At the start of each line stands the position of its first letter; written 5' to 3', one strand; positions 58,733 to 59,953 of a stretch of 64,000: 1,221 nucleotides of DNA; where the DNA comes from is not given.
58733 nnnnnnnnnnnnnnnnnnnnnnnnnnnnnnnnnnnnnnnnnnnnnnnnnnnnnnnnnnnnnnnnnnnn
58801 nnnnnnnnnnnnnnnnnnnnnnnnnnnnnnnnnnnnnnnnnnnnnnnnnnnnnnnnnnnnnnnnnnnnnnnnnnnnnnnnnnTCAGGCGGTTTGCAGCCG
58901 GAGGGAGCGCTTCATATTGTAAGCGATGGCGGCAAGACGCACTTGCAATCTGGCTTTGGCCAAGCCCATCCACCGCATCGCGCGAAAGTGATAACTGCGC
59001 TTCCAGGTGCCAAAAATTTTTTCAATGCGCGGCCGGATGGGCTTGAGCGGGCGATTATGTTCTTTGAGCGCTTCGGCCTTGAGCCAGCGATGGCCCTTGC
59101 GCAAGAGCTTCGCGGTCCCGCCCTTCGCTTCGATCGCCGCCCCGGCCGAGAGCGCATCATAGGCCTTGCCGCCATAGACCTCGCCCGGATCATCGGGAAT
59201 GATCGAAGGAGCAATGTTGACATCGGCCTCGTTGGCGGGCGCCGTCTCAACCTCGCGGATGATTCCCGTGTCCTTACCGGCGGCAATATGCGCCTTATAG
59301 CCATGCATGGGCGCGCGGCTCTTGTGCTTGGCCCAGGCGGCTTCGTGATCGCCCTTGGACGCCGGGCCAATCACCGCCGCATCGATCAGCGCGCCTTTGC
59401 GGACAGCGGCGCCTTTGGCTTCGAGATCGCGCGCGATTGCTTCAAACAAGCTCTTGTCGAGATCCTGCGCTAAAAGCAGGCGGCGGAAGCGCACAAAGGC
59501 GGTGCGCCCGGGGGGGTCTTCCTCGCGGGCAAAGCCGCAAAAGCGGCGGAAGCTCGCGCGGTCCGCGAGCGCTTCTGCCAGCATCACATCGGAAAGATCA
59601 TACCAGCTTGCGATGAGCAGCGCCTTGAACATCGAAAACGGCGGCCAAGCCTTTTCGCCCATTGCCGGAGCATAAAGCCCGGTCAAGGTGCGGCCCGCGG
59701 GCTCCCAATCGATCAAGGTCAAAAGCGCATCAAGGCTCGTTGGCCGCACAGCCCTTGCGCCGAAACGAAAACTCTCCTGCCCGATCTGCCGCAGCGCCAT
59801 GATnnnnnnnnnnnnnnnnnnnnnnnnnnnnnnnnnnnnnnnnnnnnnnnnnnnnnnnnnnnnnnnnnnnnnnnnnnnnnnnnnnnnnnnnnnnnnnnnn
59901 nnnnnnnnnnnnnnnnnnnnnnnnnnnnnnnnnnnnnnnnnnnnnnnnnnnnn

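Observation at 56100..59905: Conserved ~340-bp post-cassette repeat whose terminal bases match the inverted repeat of the adjacent IS5-family element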

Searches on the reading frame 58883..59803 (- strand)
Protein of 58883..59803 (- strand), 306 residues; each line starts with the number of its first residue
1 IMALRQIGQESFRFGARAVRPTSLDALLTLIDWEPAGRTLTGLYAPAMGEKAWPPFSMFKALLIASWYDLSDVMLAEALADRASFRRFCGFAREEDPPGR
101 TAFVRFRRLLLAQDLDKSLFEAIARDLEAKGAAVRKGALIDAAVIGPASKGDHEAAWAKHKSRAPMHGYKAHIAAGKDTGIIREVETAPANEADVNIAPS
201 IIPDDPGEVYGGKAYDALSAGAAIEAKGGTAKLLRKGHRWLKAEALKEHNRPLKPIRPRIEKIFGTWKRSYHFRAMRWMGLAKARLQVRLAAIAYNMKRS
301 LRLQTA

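Call 7: search_protein_families(library=pfam, proteins=[window:58883-59803:-], max_evalue=0.01)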
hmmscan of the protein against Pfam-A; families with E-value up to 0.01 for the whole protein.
window:58883-59803:- (306 aa): 4 families
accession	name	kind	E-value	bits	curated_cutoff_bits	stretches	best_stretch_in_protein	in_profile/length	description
PF05598.16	DUF772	-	1.4e-17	63.9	23.1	1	49-122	1-73/74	Transposase domain (DUF772)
PF01609.27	DDE_Tnp_1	-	1.2e-14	55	23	1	139-297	8-200/200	Transposase DDE domain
PF13751.12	DDE_Tnp_1_6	-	9.3e-07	29.6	25.1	1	244-299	67-123/125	Transposase DDE domain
PF13612.12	DDE_Tnp_1_3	-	0.00017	22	27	1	162-271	39-145/155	Transposase DDE domain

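Call 8: search_protein_families(library=ncbifam, proteins=[window:58883-59803:-], max_evalue=0.01)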
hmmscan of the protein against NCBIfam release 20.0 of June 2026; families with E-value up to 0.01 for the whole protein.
window:58883-59803:- (306 aa): 7 families
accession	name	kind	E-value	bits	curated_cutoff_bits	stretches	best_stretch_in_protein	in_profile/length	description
NF033581.1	transpos_IS5_4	equivalog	5.8e-52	176.8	140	1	25-297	3-284/285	IS5 family transposase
NF033551.1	transpos_IS1182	equivalog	4.3e-30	105.1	270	3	39-143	39-144/488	IS1182 family transposase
NF033578.1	transpos_IS5_1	equivalog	4.2e-17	62.4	275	2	29-144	24-143/419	IS5 family transposase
NF033520.1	transpos_IS982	equivalog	3.4e-08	33.4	130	1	154-298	98-242/243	IS982 family transposase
NF033579.1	transpos_IS5_2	equivalog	1.4e-06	28.1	140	1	138-276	111-250/289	IS5 family transposase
NF033593.1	transpos_ISNCY_1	equivalog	3.7e-06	25.9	325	1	233-299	373-441/444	ISNCY family transposase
NF033592.1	transpos_IS4_1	equivalog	0.00074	18.7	115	0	259-301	289-331/332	IS4 family transposase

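Call 10: find_encoding_contigs(protein=window:58883-59803:-, flank=3000, max_places=10)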
Protein window:58883-59803:- (306 aa): no gene with exactly this product is on record in the collection.

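Call 11: find_homologous_proteins(query=window:58883-59803:-, max_evalue=1e-30)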
Query window:58883-59803:- (306 aa): 2538 proteins with E <= 1e-30 among 8000 candidates; the best 120 are listed.
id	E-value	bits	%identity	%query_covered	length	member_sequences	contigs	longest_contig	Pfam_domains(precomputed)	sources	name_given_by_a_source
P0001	5.5e-198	675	100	100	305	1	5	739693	PF01609.28,PF13751.13,PF05598.17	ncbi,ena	-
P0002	5.0e-155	534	79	100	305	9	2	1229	PF01609.28,PF13751.13,PF05598.17,PF13612.13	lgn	-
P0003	8.9e-153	526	78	100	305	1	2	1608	PF01609.28,PF13751.13,PF05598.17,PF13612.13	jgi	jgi:transposase, IS5 family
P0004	3.6e-151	521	79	100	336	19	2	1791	PF01609.28,PF13751.13,PF05598.17,PF13612.13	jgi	-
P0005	1.4e-150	519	78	100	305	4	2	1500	PF01609.28,PF13751.13,PF05598.17,PF13612.13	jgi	jgi:transposase, IS5 family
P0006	2.3e-150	518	78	100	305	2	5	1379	PF01609.28,PF13751.13,PF05598.17,PF13612.13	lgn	-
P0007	3.0e-150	518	76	100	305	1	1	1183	PF01609.28,PF13751.13,PF05598.17,PF13612.13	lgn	-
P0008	4.4e-150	517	78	100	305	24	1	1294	PF01609.28,PF13751.13,PF05598.17,PF13612.13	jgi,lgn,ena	jgi:IS5 family transposase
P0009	9.1e-150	516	77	100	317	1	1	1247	PF01609.28,PF13751.13,PF05598.17,PF13612.13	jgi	jgi:transposase, IS5 family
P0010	1.2e-149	516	78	100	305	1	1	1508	PF01609.28,PF13751.13,PF05598.17,PF13612.13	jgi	jgi:transposase, IS5 family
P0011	1.6e-149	515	77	100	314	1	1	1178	PF01609.28,PF13751.13,PF05598.17,PF13612.13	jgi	jgi:IS5 family transposase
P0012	1.0e-148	513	76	100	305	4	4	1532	PF01609.28,PF13751.13,PF05598.17,PF13612.13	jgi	jgi:IS5 family transposase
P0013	1.6e-148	512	78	100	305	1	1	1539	PF01609.28,PF13751.13,PF05598.17,PF13612.13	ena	-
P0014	2.1e-148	512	77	100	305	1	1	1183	PF01609.28,PF13751.13,PF05598.17,PF13612.13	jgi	jgi:transposase, IS5 family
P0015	5.1e-148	511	76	100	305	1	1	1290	PF01609.28,PF13751.13,PF05598.17,PF13612.13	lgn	-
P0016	5.9e-148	510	76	100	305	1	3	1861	PF01609.28,PF13751.13,PF05598.17,PF13612.13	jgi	jgi:transposase, IS5 family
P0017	6.3e-148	510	77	100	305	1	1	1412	PF01609.28,PF13751.13,PF05598.17,PF13612.13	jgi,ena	-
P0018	6.6e-148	510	77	99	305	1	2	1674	PF01609.28,PF13751.13,PF05598.17,PF13612.13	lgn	-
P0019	1.1e-147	509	77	100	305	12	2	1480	PF01609.28,PF13751.13,PF05598.17,PF13612.13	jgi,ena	jgi:transposase, IS5 family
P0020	1.6e-147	509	77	100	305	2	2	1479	PF01609.28,PF13751.13,PF05598.17,PF13612.13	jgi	jgi:transposase, IS5 family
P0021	2.0e-147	509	76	100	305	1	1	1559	PF01609.28,PF13751.13,PF05598.17,PF13612.13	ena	-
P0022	2.3e-147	508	77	100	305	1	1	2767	PF01609.28,PF13751.13,PF05598.17,PF13612.13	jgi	jgi:transposase, IS5 family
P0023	3.6e-147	508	78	100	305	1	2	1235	PF01609.28,PF13751.13,PF05598.17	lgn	-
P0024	4.3e-147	507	76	100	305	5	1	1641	PF01609.28,PF13751.13,PF05598.17,PF13612.13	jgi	jgi:IS5 family transposase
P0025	1.1e-146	506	77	100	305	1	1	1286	PF01609.28,PF13751.13,PF05598.17,PF13612.13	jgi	jgi:transposase, IS5 family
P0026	1.6e-146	506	78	100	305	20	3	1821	PF01609.28,PF13751.13,PF05598.17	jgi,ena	jgi:IS5 family transposase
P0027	6.3e-146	504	77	99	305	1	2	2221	PF01609.28,PF13751.13,PF05598.17,PF13612.13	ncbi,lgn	-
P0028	7.8e-146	503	75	100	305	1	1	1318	PF01609.28,PF13751.13,PF05598.17,PF13612.13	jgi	jgi:transposase, IS5 family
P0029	2.4e-145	502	76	100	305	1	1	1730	PF01609.28,PF13751.13,PF05598.17,PF13612.13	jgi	jgi:transposase, IS5 family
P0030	4.0e-145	501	76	99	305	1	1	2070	PF01609.28,PF13751.13,PF05598.17,PF13612.13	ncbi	-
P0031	6.3e-145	500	76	100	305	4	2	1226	PF01609.28,PF13751.13,PF05598.17,PF13612.13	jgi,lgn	-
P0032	1.1e-144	500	76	100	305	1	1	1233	PF01609.28,PF13751.13,PF05598.17,PF13612.13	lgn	-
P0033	2.2e-144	499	74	100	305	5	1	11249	PF01609.28,PF13751.13,PF05598.17,PF13612.13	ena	-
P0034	2.4e-144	498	76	100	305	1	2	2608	PF01609.28,PF13751.13,PF05598.17,PF13612.13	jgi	jgi:transposase, IS5 family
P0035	3.3e-144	498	74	100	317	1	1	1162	PF01609.28,PF13751.13,PF05598.17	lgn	-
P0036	5.3e-144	497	75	100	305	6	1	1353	PF01609.28,PF13751.13,PF05598.17,PF13612.13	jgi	jgi:transposase, IS5 family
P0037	6.3e-144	497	75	100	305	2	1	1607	PF01609.28,PF13751.13,PF05598.17,PF13612.13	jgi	jgi:transposase, IS5 family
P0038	7.5e-144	497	74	100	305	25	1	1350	PF01609.28,PF13751.13,PF05598.17,PF13612.13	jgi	jgi:transposase, IS5 family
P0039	1.1e-143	496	75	100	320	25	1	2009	PF01609.28,PF13751.13,PF05598.17,PF13612.13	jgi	jgi:IS5 family transposase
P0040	1.2e-143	496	76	100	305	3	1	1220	PF01609.28,PF13751.13,PF05598.17,PF13612.13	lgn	-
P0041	1.5e-143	496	75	100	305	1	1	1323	PF01609.28,PF13751.13,PF05598.17,PF13612.13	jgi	jgi:IS5 family transposase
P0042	1.8e-143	496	75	100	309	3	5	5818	PF01609.28,PF13751.13,PF05598.17,PF13612.13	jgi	jgi:transposase, IS5 family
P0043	2.5e-143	495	75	100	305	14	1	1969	PF01609.28,PF13751.13,PF05598.17,PF13612.13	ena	-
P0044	2.6e-143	495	75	100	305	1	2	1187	PF01609.28,PF13751.13,PF05598.17,PF13612.13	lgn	-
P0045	3.1e-143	495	74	100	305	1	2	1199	PF01609.28,PF13751.13,PF05598.17,PF13612.13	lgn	-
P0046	3.8e-143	495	75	100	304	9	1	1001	PF01609.28,PF13751.13,PF05598.17,PF13612.13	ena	-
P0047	4.1e-143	494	75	100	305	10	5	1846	PF01609.28,PF13751.13,PF05598.17,PF13612.13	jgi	jgi:IS5 family transposase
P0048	5.2e-143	494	76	100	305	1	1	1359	PF01609.28,PF13751.13,PF05598.17,PF13612.13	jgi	jgi:IS5 family transposase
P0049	6.3e-143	494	75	99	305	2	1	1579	PF01609.28,PF13751.13,PF05598.17,PF13612.13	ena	-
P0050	8.6e-143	493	75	100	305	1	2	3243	PF01609.28,PF13751.13,PF05598.17,PF13612.13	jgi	jgi:transposase, IS5 family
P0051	1.1e-142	493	75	100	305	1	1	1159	PF01609.28,PF13751.13,PF05598.17,PF13612.13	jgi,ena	jgi:transposase, IS5 family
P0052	1.8e-142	492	79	94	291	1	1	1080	PF01609.28,PF13751.13,PF05598.17,PF13612.13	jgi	jgi:IS5 family transposase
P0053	2.3e-142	492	75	100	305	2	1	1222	PF01609.28,PF13751.13,PF05598.17,PF13612.13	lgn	-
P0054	4.3e-142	491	73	100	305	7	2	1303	PF01609.28,PF13751.13,PF05598.17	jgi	jgi:IS5 family transposase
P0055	5.6e-142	491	75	100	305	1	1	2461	PF01609.28,PF13751.13,PF05598.17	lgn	-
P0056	5.6e-142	491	73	100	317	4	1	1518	PF01609.28,PF13751.13,PF05598.17,PF13612.13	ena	-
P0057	5.9e-142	491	74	100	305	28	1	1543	PF01609.28,PF13751.13,PF05598.17,PF13612.13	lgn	-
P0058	8.8e-142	490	73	100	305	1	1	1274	PF01609.28,PF13751.13,PF05598.17,PF13612.13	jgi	jgi:transposase, IS5 family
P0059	1.4e-141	489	74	100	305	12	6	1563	PF01609.28,PF13751.13,PF05598.17,PF13612.13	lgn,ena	-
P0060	1.8e-141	489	74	100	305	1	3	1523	PF01609.28,PF13751.13,PF05598.17,PF13612.13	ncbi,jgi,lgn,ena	-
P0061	1.8e-141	489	75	100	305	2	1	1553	PF01609.28,PF13751.13,PF05598.17,PF13612.13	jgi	-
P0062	2.4e-141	489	76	99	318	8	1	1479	PF01609.28,PF13751.13,PF05598.17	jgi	jgi:transposase, IS5 family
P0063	4.2e-141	488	73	100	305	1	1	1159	PF01609.28,PF13751.13,PF05598.17,PF13612.13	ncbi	-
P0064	5.6e-141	487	73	100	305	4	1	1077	PF01609.28,PF13751.13,PF05598.17,PF13612.13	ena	-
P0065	6.7e-141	487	74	99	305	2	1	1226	PF01609.28,PF13751.13,PF05598.17,PF13612.13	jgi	jgi:transposase, IS5 family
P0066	1.2e-140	486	74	100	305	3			PF01609.28,PF13751.13,PF05598.17,PF13612.13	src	-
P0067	1.3e-140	486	77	94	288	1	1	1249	PF01609.28,PF13751.13,PF05598.17,PF13612.13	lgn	-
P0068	1.5e-140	486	73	100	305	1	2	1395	PF01609.28,PF13751.13,PF05598.17,PF13612.13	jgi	jgi:transposase, IS5 family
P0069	1.8e-140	486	74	100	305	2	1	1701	PF01609.28,PF13751.13,PF05598.17,PF13612.13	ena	-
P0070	2.0e-140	486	73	100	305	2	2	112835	PF01609.28,PF13751.13,PF05598.17,PF13612.13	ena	-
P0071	2.2e-140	485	73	100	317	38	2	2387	PF01609.28,PF13751.13,PF05598.17,PF13612.13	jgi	jgi:IS5 family transposase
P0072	3.2e-140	485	74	100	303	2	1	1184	PF01609.28,PF13751.13,PF05598.17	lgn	-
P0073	3.7e-140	485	75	100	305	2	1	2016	PF01609.28,PF13751.13,PF05598.17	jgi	jgi:transposase, IS5 family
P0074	4.7e-140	484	73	100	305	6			PF01609.28,PF13751.13,PF05598.17,PF13612.13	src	-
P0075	5.9e-140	484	73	100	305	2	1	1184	PF01609.28,PF13751.13,PF05598.17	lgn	-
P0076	6.2e-140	484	73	100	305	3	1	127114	PF01609.28,PF13751.13,PF05598.17,PF13612.13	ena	-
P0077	7.9e-140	484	73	100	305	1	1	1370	PF01609.28,PF13751.13,PF05598.17,PF13612.13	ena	-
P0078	1.6e-139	483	72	100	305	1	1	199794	PF01609.28,PF13751.13,PF05598.17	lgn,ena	-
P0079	2.3e-139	482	77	92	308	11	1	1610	PF01609.28,PF13751.13,PF05598.17,PF13612.13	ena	-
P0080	2.6e-139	482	74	100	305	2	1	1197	PF01609.28,PF13751.13,PF05598.17,PF13612.13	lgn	-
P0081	4.1e-139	481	74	100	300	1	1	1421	PF01609.28,PF13751.13,PF05598.17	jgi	jgi:transposase, IS5 family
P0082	4.7e-139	481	74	100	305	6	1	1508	PF01609.28,PF13751.13,PF05598.17,PF13612.13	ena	-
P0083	9.3e-139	480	72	100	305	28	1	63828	PF01609.28,PF13751.13,PF05598.17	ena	-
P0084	9.9e-139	480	71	100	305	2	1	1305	PF01609.28,PF13751.13,PF05598.17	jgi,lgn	jgi:IS5 family transposase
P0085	1.2e-138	480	73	100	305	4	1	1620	PF01609.28,PF13751.13,PF05598.17,PF13612.13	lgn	-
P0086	1.5e-138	479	73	100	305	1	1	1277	PF01609.28,PF13751.13,PF05598.17,PF13612.13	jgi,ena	jgi:transposase, IS5 family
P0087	1.6e-138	479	75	93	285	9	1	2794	PF01609.28,PF05598.17,PF13612.13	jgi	jgi:transposase, IS5 family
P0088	1.7e-138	479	72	100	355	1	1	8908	PF01609.28,PF13751.13,PF05598.17,PF13612.13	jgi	jgi:transposase, IS5 family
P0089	1.9e-138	479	73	100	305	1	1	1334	PF01609.28,PF13751.13,PF05598.17,PF13612.13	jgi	jgi:IS5 family transposase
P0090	4.7e-138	478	72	100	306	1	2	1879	PF01609.28,PF13751.13,PF05598.17,PF13612.13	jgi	jgi:IS5 family transposase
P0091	7.0e-138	477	71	100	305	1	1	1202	PF01609.28,PF13751.13,PF05598.17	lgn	-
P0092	1.1e-137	477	73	97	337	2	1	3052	PF01609.28,PF13751.13,PF05598.17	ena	-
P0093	1.8e-137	476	73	100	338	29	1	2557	PF01609.28,PF13751.13,PF05598.17,PF13612.13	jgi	jgi:transposase, IS5 family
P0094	1.9e-137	476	71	100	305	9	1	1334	PF01609.28,PF13751.13,PF05598.17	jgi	jgi:transposase, IS5 family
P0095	3.8e-137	475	71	100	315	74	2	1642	PF01609.28,PF13751.13,PF05598.17,PF13612.13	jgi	jgi:transposase, IS5 family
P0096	4.7e-137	475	72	100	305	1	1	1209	PF01609.28,PF13751.13,PF05598.17,PF13612.13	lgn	-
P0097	9.6e-137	474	72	100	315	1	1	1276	PF01609.28,PF13751.13,PF05598.17,PF13612.13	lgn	-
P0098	1.0e-136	473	72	100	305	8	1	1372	PF01609.28,PF13751.13,PF05598.17,PF13612.13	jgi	jgi:transposase, IS5 family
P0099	1.6e-136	473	71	100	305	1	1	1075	PF01609.28,PF13751.13,PF05598.17,PF13612.13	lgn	-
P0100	1.2e-135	470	73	98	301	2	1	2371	PF01609.28,PF05598.17,PF13612.13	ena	-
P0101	4.5e-135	468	71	100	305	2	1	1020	PF01609.28,PF13751.13,PF05598.17,PF13612.13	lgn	-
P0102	7.6e-135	467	71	100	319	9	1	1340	PF01609.28,PF13751.13,PF05598.17,PF13612.13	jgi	jgi:transposase, IS5 family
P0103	1.7e-133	463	77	92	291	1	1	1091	PF01609.28,PF05598.17,PF13612.13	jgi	jgi:IS5 family transposase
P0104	2.9e-133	462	69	100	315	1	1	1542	PF01609.28,PF13751.13,PF05598.17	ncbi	-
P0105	4.3e-133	462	71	100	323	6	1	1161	PF01609.28,PF13751.13,PF05598.17,PF13612.13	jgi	jgi:transposase, IS5 family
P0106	4.9e-132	458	70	100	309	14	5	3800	PF01609.28,PF13751.13,PF05598.17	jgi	jgi:transposase, IS5 family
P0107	1.6e-131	456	70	100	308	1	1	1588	PF01609.28,PF13751.13,PF05598.17,PF13612.13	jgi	jgi:IS5 family transposase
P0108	2.4e-131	456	70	100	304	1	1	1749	PF01609.28,PF13751.13,PF05598.17,PF13612.13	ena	-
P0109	4.9e-131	455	69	100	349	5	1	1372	PF01609.28,PF13751.13,PF05598.17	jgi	jgi:IS5 family transposase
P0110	5.4e-131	455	69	100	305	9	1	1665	PF01609.28,PF13751.13,PF05598.17,PF13612.13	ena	-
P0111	1.2e-130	453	70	100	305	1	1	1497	PF01609.28,PF13751.13,PF05598.17,PF13612.13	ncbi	ncbi:MAG: IS5 family transposase [Methylocella sp.]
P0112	3.4e-130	452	70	100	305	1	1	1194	PF01609.28,PF13751.13,PF05598.17,PF13612.13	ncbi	-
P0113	1.0e-128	447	74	91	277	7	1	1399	PF01609.28,PF13751.13,PF05598.17,PF13612.13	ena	-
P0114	7.6e-125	434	70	100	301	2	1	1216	PF01609.28,PF13751.13,PF05598.17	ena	-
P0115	9.3e-125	434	66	100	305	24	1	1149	PF01609.28,PF13751.13,PF05598.17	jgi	jgi:transposase, IS5 family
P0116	1.4e-124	434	72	90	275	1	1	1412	PF01609.28,PF05598.17,PF13612.13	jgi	jgi:IS5 family transposase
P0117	2.2e-123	430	80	81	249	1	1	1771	PF01609.28,PF13751.13,PF05598.17,PF13612.13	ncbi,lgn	-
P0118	2.4e-123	429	69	100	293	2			PF01609.28,PF13751.13,PF05598.17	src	-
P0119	1.3e-122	427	65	100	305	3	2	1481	PF01609.28,PF13751.13,PF05598.17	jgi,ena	jgi:transposase, IS5 family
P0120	2.4e-122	426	66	100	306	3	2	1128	PF01609.28,PF13751.13,PF05598.17,PF13612.13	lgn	-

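Call 12: find_encoding_contigs(protein=P0001, flank=4000, max_places=10)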
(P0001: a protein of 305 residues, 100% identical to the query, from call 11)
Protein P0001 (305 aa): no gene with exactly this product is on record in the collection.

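Call 13: find_related_loci(query=window:58886-59803:-, collection=genome_contigs, flank=5000)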
Query window:58886-59803:- (306 aa) in genome_contigs; peptide patterns used: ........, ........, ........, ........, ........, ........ (x = any residue, [..] = any of these).
91 stretches matched a pattern, but none encodes a relative of the query by tblastn (E <= 1e-3).

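Call 14: find_encoding_contigs(protein=window:58883-59800:-, flank=4000, max_places=10)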
Protein window:58883-59800:- (305 aa): no gene with exactly this product is on record in the collection.

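Call 15: list_cluster_members(proteins=[P0001])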
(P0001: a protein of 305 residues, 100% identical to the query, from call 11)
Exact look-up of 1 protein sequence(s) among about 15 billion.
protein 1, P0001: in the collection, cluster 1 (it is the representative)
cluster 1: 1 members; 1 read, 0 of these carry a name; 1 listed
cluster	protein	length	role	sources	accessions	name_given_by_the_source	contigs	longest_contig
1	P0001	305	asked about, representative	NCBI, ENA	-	-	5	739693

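Call 17: find_encoding_contigs(protein=P0070, flank=2000, max_places=4)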
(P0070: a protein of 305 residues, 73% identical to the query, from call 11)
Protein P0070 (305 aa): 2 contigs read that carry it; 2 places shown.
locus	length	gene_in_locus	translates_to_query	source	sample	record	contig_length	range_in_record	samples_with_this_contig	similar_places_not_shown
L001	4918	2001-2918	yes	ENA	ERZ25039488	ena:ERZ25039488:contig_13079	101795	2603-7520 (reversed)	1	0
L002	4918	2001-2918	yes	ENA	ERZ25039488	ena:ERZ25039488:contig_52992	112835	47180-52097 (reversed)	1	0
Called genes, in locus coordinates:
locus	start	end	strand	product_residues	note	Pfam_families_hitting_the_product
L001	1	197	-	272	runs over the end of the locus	PF00892:EamA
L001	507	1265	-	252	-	-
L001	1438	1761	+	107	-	PF01638:HxlR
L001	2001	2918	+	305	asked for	PF05598:DUF772, PF01609:DDE_Tnp_1, PF13612:DDE_Tnp_1_3, PF13751:DDE_Tnp_1_6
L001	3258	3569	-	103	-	-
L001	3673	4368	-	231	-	-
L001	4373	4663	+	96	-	-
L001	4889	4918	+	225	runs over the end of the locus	-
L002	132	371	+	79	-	-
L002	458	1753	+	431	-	PF00275:EPSP_synthase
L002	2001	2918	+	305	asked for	PF05598:DUF772, PF01609:DDE_Tnp_1, PF13612:DDE_Tnp_1_3, PF13751:DDE_Tnp_1_6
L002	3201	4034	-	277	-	PF00588:SpoU_methylase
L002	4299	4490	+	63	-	PF00584:SecE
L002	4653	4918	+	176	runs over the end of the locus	PF02357:NusG, PF00467:KOW (weak)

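Call 21: find_encoding_contigs(protein=P0076, flank=1500, max_places=6)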
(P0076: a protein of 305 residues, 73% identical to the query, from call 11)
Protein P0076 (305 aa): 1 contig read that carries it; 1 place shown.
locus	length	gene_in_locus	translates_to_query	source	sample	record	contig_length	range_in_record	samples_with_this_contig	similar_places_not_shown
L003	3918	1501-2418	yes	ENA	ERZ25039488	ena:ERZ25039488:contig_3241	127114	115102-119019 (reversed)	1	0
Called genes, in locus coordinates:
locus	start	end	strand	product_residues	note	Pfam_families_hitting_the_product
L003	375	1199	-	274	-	PF13643:DUF4145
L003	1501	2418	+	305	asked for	PF05598:DUF772, PF01609:DDE_Tnp_1, PF13612:DDE_Tnp_1_3, PF13751:DDE_Tnp_1_6 (weak)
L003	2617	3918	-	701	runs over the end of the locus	PF02867:Ribonuc_red_lgC, PF12637:TSCPD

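Call 22: find_encoding_contigs(protein=P0078, flank=1500, max_places=6)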
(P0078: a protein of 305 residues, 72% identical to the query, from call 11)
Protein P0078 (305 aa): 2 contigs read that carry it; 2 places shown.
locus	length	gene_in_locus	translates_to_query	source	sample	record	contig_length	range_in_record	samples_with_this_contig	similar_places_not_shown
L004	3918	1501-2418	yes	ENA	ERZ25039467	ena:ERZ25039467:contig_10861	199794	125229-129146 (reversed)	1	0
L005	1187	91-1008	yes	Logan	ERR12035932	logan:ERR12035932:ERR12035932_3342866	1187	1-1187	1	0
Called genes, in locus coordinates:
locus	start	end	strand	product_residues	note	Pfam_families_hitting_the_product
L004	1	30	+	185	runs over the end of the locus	PF07798:CCDC90-like, PF01442:Apolipoprotein, PF04513:Baculo_PEP_C (faint)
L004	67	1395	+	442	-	PF10396:TrmE_N, PF12631:MnmE_helical, PF02421:FeoB_N (weak), PF00350:Dynamin_N (faint), PF01926:MMR_HSR1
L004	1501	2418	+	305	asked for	PF05598:DUF772, PF01609:DDE_Tnp_1, PF13751:DDE_Tnp_1_6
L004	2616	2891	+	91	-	-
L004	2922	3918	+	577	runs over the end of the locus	PF01134:GIDA, PF07992:Pyr_redox_2 (weak), PF12831:FAD_oxidored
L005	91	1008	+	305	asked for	PF05598:DUF772, PF01609:DDE_Tnp_1, PF13751:DDE_Tnp_1_6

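Call 23: find_encoding_contigs(protein=P0083, flank=1500, max_places=6)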
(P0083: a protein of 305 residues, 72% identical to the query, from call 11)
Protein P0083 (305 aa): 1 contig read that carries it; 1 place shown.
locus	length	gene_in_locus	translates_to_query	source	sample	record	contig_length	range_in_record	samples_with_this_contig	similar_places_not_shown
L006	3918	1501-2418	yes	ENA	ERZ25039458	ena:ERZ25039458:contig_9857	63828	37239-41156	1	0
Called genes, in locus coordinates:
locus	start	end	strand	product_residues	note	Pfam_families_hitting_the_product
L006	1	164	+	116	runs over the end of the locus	PF10276:zf-CHCC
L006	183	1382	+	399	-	PF01494:FAD_binding_3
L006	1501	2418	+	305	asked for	PF05598:DUF772, PF01609:DDE_Tnp_1, PF13751:DDE_Tnp_1_6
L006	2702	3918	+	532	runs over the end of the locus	PF00117:GATase, PF07722:Peptidase_C26 (weak), PF02540:NAD_synthase (faint), PF00958:GMP_synt_C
